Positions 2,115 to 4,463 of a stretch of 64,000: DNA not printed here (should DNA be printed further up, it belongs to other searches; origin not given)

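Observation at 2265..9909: Cyclic beta-1,2-glucan synthase-like enzyme encoded as two translationally coupled ORFs in a Gram-positive genome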

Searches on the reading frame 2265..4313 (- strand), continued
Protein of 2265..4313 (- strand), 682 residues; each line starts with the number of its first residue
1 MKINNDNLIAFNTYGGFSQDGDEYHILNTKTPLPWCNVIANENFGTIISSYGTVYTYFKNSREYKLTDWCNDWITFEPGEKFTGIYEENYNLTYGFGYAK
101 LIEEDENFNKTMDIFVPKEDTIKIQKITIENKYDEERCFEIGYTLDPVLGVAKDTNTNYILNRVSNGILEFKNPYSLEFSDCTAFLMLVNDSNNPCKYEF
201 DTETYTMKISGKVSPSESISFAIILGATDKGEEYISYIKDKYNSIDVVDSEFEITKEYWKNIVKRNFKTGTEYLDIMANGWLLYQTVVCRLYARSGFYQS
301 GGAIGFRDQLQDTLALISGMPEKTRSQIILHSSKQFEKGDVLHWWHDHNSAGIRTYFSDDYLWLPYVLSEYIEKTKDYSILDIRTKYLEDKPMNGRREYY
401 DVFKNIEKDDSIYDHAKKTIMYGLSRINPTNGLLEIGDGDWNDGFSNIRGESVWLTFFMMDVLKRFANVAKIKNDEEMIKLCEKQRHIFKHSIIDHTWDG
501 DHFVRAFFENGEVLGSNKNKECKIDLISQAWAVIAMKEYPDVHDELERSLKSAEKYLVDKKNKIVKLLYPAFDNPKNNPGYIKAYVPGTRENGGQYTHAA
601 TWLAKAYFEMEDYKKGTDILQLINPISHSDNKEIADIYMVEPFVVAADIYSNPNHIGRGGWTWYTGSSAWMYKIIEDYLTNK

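Call 46: find_homologous_proteins(query=A1, max_evalue=1e-50)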
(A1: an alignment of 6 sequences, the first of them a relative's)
Query A1 (6 sequences) (679 aa, profile of the alignment): 7886 proteins with E <= 1e-50 among 8000 candidates; the best 120 are listed.
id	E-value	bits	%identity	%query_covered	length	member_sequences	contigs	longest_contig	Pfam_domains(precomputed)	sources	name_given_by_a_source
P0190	0.0e+0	1263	45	99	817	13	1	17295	PF06165.19,PF17167.11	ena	-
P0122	0.0e+0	1223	46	99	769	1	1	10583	PF06165.19,PF17167.11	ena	-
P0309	0.0e+0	1220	46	99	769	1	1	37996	PF06165.19,PF17167.11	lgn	-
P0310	0.0e+0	1219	46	99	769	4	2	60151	PF06165.19,PF17167.11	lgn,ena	-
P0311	0.0e+0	1218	45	99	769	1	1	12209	PF06165.19,PF17167.11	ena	-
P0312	0.0e+0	1178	47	100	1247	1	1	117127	PF06165.19,PF17167.11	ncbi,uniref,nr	ncbi:GH36-type glycosyl hydrolase domain-containing protein [Thermohalobacter berrensis]|uniref:GH36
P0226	0.0e+0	1174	42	95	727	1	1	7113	PF06165.19,PF17167.11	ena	-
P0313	0.0e+0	1170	44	100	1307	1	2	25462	PF06165.19,PF17167.11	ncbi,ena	-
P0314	0.0e+0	1167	47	100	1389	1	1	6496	PF10091.16,PF06165.19,PF17167.11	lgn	-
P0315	0.0e+0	1166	44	99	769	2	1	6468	PF06165.19,PF17167.11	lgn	-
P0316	0.0e+0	1166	44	100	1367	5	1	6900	PF06165.19,PF17167.11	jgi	-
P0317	0.0e+0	1158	45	99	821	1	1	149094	PF06165.19,PF17167.11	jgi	-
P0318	0.0e+0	1157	45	99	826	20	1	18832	PF06165.19,PF17167.11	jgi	-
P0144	0.0e+0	1155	46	100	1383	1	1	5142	PF06165.19,PF17167.11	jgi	jgi:cellobiose phosphorylase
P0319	0.0e+0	1151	44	100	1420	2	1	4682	PF06165.19,PF17167.11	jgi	jgi:cyclic beta-1,2-glucan synthetase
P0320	0.0e+0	1150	45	99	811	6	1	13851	PF06165.19,PF17167.11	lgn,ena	-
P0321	0.0e+0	1147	45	100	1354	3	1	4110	PF06165.19,PF17167.11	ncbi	ncbi:MAG: protein ndvB, partial [Pyrinomonadaceae bacterium]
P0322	0.0e+0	1146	45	100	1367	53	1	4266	PF06165.19,PF17167.11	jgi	jgi:cyclic beta-1,2-glucan synthetase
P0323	0.0e+0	1143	44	99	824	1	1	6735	PF06165.19,PF17167.11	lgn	-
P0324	0.0e+0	1143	46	99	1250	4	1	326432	PF06165.19,PF17167.11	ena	-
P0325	0.0e+0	1141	45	100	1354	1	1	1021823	PF06165.19,PF17167.11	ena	-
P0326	0.0e+0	1141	45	99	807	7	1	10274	PF06165.19,PF17167.11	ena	-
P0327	0.0e+0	1139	44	100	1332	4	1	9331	PF03633.21,PF06165.19,PF17167.11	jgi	jgi:cyclic beta-1,2-glucan synthetase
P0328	0.0e+0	1138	44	100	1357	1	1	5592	PF06165.19,PF17167.11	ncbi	ncbi:MAG: GH36-type glycosyl hydrolase domain-containing protein [Pyrinomonadaceae bacterium]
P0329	0.0e+0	1136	46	100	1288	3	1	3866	PF06165.19,PF17167.11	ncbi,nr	ncbi:MAG: glycosyl transferase, partial [Caldisericia bacterium]|nr:glycosyl transferase [Caldiseric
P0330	0.0e+0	1134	45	100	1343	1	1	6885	PF06165.19,PF17167.11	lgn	-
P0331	0.0e+0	1126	46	99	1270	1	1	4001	PF06165.19,PF17167.11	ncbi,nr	ncbi:MAG TPA: glycosyl transferase family 36, partial [Clostridia bacterium]|nr:glycosyl transferase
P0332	0.0e+0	1125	45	100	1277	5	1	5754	PF03633.21,PF06165.19,PF17167.11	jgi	jgi:cyclic beta-1,2-glucan synthetase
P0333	0.0e+0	1124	47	99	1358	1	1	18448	PF06165.19,PF17167.11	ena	-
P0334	0.0e+0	1123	44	100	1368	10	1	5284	PF03633.21,PF06165.19,PF17167.11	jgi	jgi:cyclic beta-1,2-glucan synthetase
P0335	0.0e+0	1123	44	100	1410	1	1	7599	PF03633.21,PF06165.19,PF17167.11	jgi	jgi:cyclic beta-1,2-glucan synthetase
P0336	0.0e+0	1122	42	100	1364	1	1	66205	PF03633.21,PF06165.19,PF17167.11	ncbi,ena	-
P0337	0.0e+0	1122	44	99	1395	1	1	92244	PF03633.21,PF06165.19,PF17167.11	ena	-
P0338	0.0e+0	1122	43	100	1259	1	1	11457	PF06165.19,PF17167.11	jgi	jgi:cyclic beta-1,2-glucan synthetase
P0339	0.0e+0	1120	44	99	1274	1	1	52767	PF06165.19,PF17167.11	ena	-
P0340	0.0e+0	1120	42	100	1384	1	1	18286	PF06165.19,PF17167.11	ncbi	-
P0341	0.0e+0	1120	45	99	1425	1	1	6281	PF10091.16,PF06165.19,PF17167.11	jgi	-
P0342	0.0e+0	1119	43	98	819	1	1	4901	PF06165.19,PF17167.11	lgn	-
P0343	0.0e+0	1118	44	99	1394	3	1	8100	PF03633.21,PF06165.19,PF17167.11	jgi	jgi:cyclic beta-1,2-glucan synthetase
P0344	0.0e+0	1118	44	100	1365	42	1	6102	PF06165.19,PF17167.11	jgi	jgi:cyclic beta-1,2-glucan synthetase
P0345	0.0e+0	1118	44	99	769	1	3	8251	PF06165.19,PF17167.11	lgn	-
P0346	0.0e+0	1118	44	100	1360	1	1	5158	PF06165.19,PF17167.11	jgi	jgi:cyclic beta-1,2-glucan synthetase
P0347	0.0e+0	1117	45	100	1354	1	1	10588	PF06165.19,PF17167.11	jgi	jgi:cyclic beta-1,2-glucan synthetase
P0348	0.0e+0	1116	44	100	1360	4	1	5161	PF06165.19,PF17167.11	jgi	jgi:cyclic beta-1,2-glucan synthetase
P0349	0.0e+0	1115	46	99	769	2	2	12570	PF06165.19,PF17167.11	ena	-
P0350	0.0e+0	1114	43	100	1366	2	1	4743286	PF06165.19,PF17167.11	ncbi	ncbi:MAG: phosphorylase, partial [Gemmatimonadota bacterium]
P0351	0.0e+0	1114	43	100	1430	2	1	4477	PF10091.16,PF06165.19,PF17167.11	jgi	jgi:cyclic beta-1,2-glucan synthetase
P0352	0.0e+0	1114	46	100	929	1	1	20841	PF03633.21,PF06165.19,PF17167.11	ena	-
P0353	0.0e+0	1113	43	100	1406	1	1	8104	PF10091.16,PF06165.19,PF17167.11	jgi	jgi:cyclic beta-1,2-glucan synthetase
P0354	0.0e+0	1113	44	99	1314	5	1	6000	PF03633.21,PF06165.19,PF17167.11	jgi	jgi:cyclic beta-1,2-glucan synthetase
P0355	0.0e+0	1113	48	100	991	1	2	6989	PF06165.19,PF17167.11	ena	-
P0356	0.0e+0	1112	44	99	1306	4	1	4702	PF03633.21,PF06165.19,PF17167.11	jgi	jgi:cyclic beta-1,2-glucan synthetase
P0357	0.0e+0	1112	42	99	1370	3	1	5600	PF06165.19,PF17167.11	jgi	jgi:cyclic beta-1,2-glucan synthetase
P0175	0.0e+0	1111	100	100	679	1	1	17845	PF06165.19,PF17167.11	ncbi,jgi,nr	ncbi:MAG: hypothetical protein LBL34_04850 [Clostridiales bacterium]|jgi:cellobiose phosphorylase|nr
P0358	0.0e+0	1111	42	99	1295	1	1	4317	PF03633.21,PF06165.19,PF17167.11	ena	-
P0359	0.0e+0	1109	45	100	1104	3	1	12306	PF03633.21,PF06165.19,PF17167.11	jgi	jgi:cyclic beta-1,2-glucan synthetase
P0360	0.0e+0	1109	43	99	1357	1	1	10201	PF06165.19,PF17167.11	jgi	jgi:cyclic beta-1,2-glucan synthetase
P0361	0.0e+0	1109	43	100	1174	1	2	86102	PF03633.21,PF06165.19,PF17167.11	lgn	-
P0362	0.0e+0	1107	43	100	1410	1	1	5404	PF10091.16,PF03633.21,PF06165.19,PF17167.11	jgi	jgi:cyclic beta-1,2-glucan synthetase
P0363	0.0e+0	1107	44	100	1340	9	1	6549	PF06165.19,PF17167.11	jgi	jgi:cyclic beta-1,2-glucan synthetase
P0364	0.0e+0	1107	43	100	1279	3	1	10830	PF06165.19,PF17167.11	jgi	jgi:cyclic beta-1,2-glucan synthetase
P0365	0.0e+0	1107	44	100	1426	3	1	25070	PF03633.21,PF06165.19,PF17167.11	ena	-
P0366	0.0e+0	1107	42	100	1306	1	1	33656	PF03633.21,PF06165.19,PF17167.11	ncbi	-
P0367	0.0e+0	1106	44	100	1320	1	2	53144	PF06165.19,PF17167.11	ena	-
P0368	0.0e+0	1106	44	99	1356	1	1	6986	PF06165.19,PF17167.11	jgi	jgi:cellobiose phosphorylase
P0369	0.0e+0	1105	42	100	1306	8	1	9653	PF03633.21,PF06165.19,PF17167.11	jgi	jgi:cyclic beta-1,2-glucan synthetase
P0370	0.0e+0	1105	44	99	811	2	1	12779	PF06165.19,PF17167.11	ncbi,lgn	-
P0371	0.0e+0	1105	47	100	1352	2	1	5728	PF06165.19,PF17167.11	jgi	jgi:cyclic beta-1,2-glucan synthetase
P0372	0.0e+0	1105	44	100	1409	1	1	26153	PF10091.16,PF06165.19,PF17167.11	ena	-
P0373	0.0e+0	1104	45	100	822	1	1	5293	PF03633.21,PF06165.19,PF17167.11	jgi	jgi:cyclic beta-1,2-glucan synthetase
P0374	0.0e+0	1104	42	99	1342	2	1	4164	PF03633.21,PF06165.19,PF17167.11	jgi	jgi:cellobiose phosphorylase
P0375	0.0e+0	1104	43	100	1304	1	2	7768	PF06165.19,PF17167.11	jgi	jgi:cyclic beta-1,2-glucan synthetase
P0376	0.0e+0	1104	43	100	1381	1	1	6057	PF06165.19,PF17167.11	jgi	jgi:cyclic beta-1,2-glucan synthetase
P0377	0.0e+0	1104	43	100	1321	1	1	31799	PF06165.19,PF17167.11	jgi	jgi:cyclic beta-1,2-glucan synthetase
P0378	0.0e+0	1104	42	100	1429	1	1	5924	PF10091.16,PF06165.19,PF17167.11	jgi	jgi:cyclic beta-1,2-glucan synthetase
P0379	0.0e+0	1103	43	100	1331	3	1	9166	PF06165.19,PF17167.11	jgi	jgi:cyclic beta-1,2-glucan synthetase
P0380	0.0e+0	1103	44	100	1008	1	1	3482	PF03633.21,PF06165.19,PF17167.11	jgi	jgi:cyclic beta-1,2-glucan synthetase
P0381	0.0e+0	1103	43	100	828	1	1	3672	PF03633.21,PF06165.19,PF17167.11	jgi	jgi:cyclic beta-1,2-glucan synthetase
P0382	0.0e+0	1102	44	100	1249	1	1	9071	PF06165.19,PF17167.11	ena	-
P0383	0.0e+0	1102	44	100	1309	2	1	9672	PF06165.19,PF17167.11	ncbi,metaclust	ncbi:MAG: hypothetical protein AMS21_05885, partial [Gemmatimonas sp. SG8_38_2]|metaclust:status=act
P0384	0.0e+0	1102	45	100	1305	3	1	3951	PF06165.19,PF17167.11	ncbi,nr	ncbi:MAG: phosphorylase, partial [Gemmatimonadota bacterium]|nr:phosphorylase [Gemmatimonadota bacte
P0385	0.0e+0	1102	48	100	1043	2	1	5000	PF06165.19,PF17167.11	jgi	jgi:cyclic beta-1,2-glucan synthetase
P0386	0.0e+0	1101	44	99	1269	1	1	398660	PF06165.19,PF17167.11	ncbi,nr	ncbi:MAG: hypothetical protein IPL92_04745 [Saprospiraceae bacterium]|nr:hypothetical protein [Candi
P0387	0.0e+0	1101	47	99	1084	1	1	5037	PF06165.19,PF17167.11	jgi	jgi:cyclic beta-1,2-glucan synthetase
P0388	0.0e+0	1101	44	100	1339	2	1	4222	PF06165.19,PF17167.11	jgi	-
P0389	0.0e+0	1101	44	100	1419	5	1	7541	PF10091.16,PF06165.19,PF17167.11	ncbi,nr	ncbi:MAG: hypothetical protein O7A07_03585 [Acidobacteria bacterium]|nr:hypothetical protein [Acidob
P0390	0.0e+0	1101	43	100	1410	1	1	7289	PF10091.16,PF06165.19,PF17167.11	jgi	jgi:cyclic beta-1,2-glucan synthetase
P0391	0.0e+0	1101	44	100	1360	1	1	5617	PF06165.19,PF17167.11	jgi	-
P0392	0.0e+0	1101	44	100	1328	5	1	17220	PF06165.19,PF17167.11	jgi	jgi:cyclic beta-1,2-glucan synthetase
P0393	0.0e+0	1101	42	100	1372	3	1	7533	PF06165.19,PF17167.11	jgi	jgi:cyclic beta-1,2-glucan synthetase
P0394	0.0e+0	1101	44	100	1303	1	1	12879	PF06165.19,PF17167.11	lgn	-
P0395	0.0e+0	1100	43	100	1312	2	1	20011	PF06165.19,PF17167.11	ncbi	-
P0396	0.0e+0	1100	43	100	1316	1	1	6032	PF06165.19,PF17167.11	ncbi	ncbi:MAG TPA: hypothetical protein VGL14_13070 [Methylomirabilota bacterium]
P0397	0.0e+0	1100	45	100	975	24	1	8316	PF06165.19,PF17167.11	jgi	jgi:cyclic beta-1,2-glucan synthetase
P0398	0.0e+0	1100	44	100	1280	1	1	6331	PF06165.19,PF17167.11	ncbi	-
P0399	0.0e+0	1099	42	100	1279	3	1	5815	PF06165.19,PF17167.11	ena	-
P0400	0.0e+0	1099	44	100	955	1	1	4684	PF03633.21,PF06165.19,PF17167.11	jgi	jgi:cyclic beta-1,2-glucan synthetase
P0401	0.0e+0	1099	45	100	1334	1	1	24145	PF03633.21,PF06165.19,PF17167.11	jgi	jgi:cyclic beta-1,2-glucan synthetase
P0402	0.0e+0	1098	45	100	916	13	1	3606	PF03633.21,PF06165.19,PF17167.11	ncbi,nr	ncbi:MAG TPA: glycosyl hydrolase family 65 protein [Candidatus Binatia bacterium]|nr:glycosyl hydrol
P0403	0.0e+0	1098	45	100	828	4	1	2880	PF03633.21,PF06165.19,PF17167.11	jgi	jgi:cyclic beta-1,2-glucan synthetase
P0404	0.0e+0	1098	43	100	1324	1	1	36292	PF06165.19,PF17167.11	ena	-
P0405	0.0e+0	1098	44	100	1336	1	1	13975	PF06165.19,PF17167.11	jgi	jgi:cyclic beta-1,2-glucan glucanotransferase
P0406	0.0e+0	1098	44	100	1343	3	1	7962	PF06165.19,PF17167.11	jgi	jgi:cyclic beta-1,2-glucan synthetase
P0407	0.0e+0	1097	44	100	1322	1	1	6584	PF06165.19,PF17167.11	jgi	-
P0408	0.0e+0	1097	42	99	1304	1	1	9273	PF06165.19,PF17167.11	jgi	jgi:cellobiose phosphorylase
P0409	0.0e+0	1097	43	100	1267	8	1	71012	PF06165.19,PF17167.11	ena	-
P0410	0.0e+0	1097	44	100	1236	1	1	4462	PF03633.21,PF06165.19,PF17167.11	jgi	jgi:cyclic beta-1,2-glucan synthetase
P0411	0.0e+0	1097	44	100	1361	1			PF06165.19,PF17167.11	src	-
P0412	0.0e+0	1097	45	100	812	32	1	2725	PF03633.21,PF06165.19,PF17167.11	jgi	jgi:cyclic beta-1,2-glucan synthetase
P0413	0.0e+0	1096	44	100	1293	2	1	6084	PF06165.19,PF17167.11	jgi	jgi:cyclic beta-1,2-glucan synthetase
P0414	0.0e+0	1096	44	99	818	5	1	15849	PF06165.19,PF17167.11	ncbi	-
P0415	0.0e+0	1096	43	100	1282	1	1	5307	PF06165.19,PF17167.11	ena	-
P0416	0.0e+0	1096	45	100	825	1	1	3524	PF03633.21,PF06165.19,PF17167.11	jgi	jgi:cyclic beta-1,2-glucan synthetase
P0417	0.0e+0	1096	44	99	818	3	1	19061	PF06165.19,PF17167.11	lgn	-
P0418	0.0e+0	1096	43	100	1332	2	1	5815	PF03633.21,PF06165.19,PF17167.11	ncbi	ncbi:MAG: GH36-type glycosyl hydrolase domain-containing protein, partial [bacterium]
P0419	0.0e+0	1096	42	100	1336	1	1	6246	PF06165.19,PF17167.11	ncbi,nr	ncbi:MAG TPA: hypothetical protein VHE78_06760 [Gemmatimonadaceae bacterium]|nr:hypothetical protein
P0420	0.0e+0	1095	44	100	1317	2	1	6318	PF06165.19,PF17167.11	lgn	-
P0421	0.0e+0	1095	43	100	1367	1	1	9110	PF06165.19,PF17167.11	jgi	jgi:cyclic beta-1,2-glucan synthetase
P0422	0.0e+0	1095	44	100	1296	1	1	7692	PF06165.19,PF17167.11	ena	-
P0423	0.0e+0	1095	45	99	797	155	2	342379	PF06165.19,PF17167.11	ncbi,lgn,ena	-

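Call 47: find_encoding_contigs(protein=P0310, flank=9000, max_places=1)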
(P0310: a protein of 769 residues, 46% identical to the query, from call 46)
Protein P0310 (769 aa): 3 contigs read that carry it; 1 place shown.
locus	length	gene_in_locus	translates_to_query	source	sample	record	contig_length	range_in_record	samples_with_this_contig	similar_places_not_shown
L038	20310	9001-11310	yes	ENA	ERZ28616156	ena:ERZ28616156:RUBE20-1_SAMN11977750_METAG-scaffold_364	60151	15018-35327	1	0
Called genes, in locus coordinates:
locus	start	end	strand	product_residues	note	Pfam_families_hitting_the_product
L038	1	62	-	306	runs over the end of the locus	PF00877:NLPC_P60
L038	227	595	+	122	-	PF03965:Penicillinase_R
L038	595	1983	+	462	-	PF05569:Peptidase_M56, PF01551:Peptidase_M23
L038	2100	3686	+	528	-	-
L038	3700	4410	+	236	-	PF01136:Peptidase_U32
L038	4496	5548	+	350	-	PF04015:DUF362, PF12797:Fer4_2 (faint), PF12837:Fer4_6 (faint), PF12838:Fer4_7 (weak), PF13237:Fer4_10, PF25160:LdpA_Fe-S-bd (weak), PF00037:Fer4 (weak), PF13187:Fer4_9 (weak), +1 more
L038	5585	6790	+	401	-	PF01743:PolyA_pol, PF12627:PolyA_pol_RNAbd, PF01966:HD (weak)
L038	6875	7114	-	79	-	PF13443:HTH_26, PF01381:HTH_3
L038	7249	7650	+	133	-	PF15714:SpoVT_C (weak)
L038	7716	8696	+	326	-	PF23023:Anti-Pycsar_Apyc1, PF00753:Lactamase_B, PF12706:Lactamase_B_2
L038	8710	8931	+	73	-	PF11213:DUF3006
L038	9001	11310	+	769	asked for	PF06165:GH94_b-supersand, PF17167:Glyco_hydro_94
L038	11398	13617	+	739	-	PF00580:UvrD-helicase, PF01443:Viral_helicase1 (faint), PF13086:AAA_11 (faint), PF13245:AAA_19, PF13604:AAA_30 (faint), PF13361:UvrD_C, PF13538:UvrD_C_2, PF21196:PcrA_UvrD_tudor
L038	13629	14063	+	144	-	-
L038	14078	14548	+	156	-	-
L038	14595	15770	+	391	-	PF01551:Peptidase_M23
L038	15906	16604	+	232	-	PF00072:Response_reg, PF00486:Trans_reg_C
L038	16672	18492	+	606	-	PF13589:HATPase_c_3 (faint), PF00672:HAMP (faint), PF00512:HisKA, PF02518:HATPase_c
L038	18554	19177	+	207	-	PF10502:Peptidase_S26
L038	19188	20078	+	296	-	PF13177:DNA_pol3_delta2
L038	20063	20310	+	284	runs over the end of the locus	PF04468:PSP1, PF28472:PSP1_3rd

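Call 48: find_encoding_contigs(protein=P0423, flank=9000, max_places=1)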
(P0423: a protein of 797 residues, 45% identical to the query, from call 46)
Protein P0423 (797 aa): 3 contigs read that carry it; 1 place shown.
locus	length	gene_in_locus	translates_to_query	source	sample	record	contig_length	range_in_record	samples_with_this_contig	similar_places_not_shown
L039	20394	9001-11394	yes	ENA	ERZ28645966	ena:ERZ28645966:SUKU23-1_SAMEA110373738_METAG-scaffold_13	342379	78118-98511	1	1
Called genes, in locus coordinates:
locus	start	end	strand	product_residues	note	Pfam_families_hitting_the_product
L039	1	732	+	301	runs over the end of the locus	PF11155:DUF2935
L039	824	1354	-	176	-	PF02525:Flavodoxin_2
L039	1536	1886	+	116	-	PF01638:HxlR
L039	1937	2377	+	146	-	PF00583:Acetyltransf_1, PF13673:Acetyltransf_10, PF13508:Acetyltransf_7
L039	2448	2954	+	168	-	PF01243:PNPOx_N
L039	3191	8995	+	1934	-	PF10091:Glycoamylase, PF06165:GH94_b-supersand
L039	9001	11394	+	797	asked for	PF06165:GH94_b-supersand, PF17167:Glyco_hydro_94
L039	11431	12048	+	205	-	PF01966:HD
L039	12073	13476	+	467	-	-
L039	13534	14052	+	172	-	PF01872:RibD_C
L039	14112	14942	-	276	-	PF00376:MerR, PF13411:MerR_1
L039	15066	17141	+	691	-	PF13510:Fer2_4, PF10588:NADH-G_4Fe-4S_3, PF12838:Fer4_7, PF13187:Fer4_9, PF13237:Fer4_10, PF22117:Fer4_Nqo3, PF14691:Fer4_20, PF07992:Pyr_redox_2, +12 more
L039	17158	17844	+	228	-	PF00037:Fer4 (faint), PF10589:NADH_4Fe-4S, PF13237:Fer4_10 (faint), PF12797:Fer4_2 (faint), PF12838:Fer4_7 (weak), PF13187:Fer4_9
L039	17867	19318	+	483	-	PF00070:Pyr_redox (faint), PF00890:FAD_binding_2, PF01134:GIDA (faint), PF01266:DAO, PF03486:HI0933_like, PF07992:Pyr_redox_2 (weak), PF12831:FAD_oxidored, PF13450:NAD_binding_8, +2 more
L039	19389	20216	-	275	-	PF02311:AraC_binding (weak), PF12833:HTH_18, PF00165:HTH_AraC (weak)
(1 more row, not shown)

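Call 49: find_encoding_contigs(protein=P0312, flank=9000, max_places=1)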
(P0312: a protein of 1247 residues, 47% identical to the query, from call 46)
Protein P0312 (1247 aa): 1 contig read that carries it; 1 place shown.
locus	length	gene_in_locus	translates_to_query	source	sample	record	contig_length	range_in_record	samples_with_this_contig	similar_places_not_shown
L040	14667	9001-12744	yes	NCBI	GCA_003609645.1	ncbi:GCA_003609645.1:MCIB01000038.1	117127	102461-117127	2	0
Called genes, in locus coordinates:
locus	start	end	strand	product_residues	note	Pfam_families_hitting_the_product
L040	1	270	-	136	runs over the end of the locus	PF04024:PspC, PF18917:LiaI-LiaF-like_TM1 (weak), PF22570:LiaF-TM (weak)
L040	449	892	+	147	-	PF07486:Hydrolase_2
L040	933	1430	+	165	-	-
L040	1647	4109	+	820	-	PF00483:NTP_transferase, PF12804:NTP_transf_3 (weak), PF00132:Hexapep, PF25084:LbH_EIF2B, PF25087:GMPPB_C, PF02878:PGM_PMM_I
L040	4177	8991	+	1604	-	PF10091:Glycoamylase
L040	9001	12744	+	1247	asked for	PF06165:GH94_b-supersand, PF17167:Glyco_hydro_94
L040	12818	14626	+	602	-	PF08439:Peptidase_M3_N, PF01432:Peptidase_M3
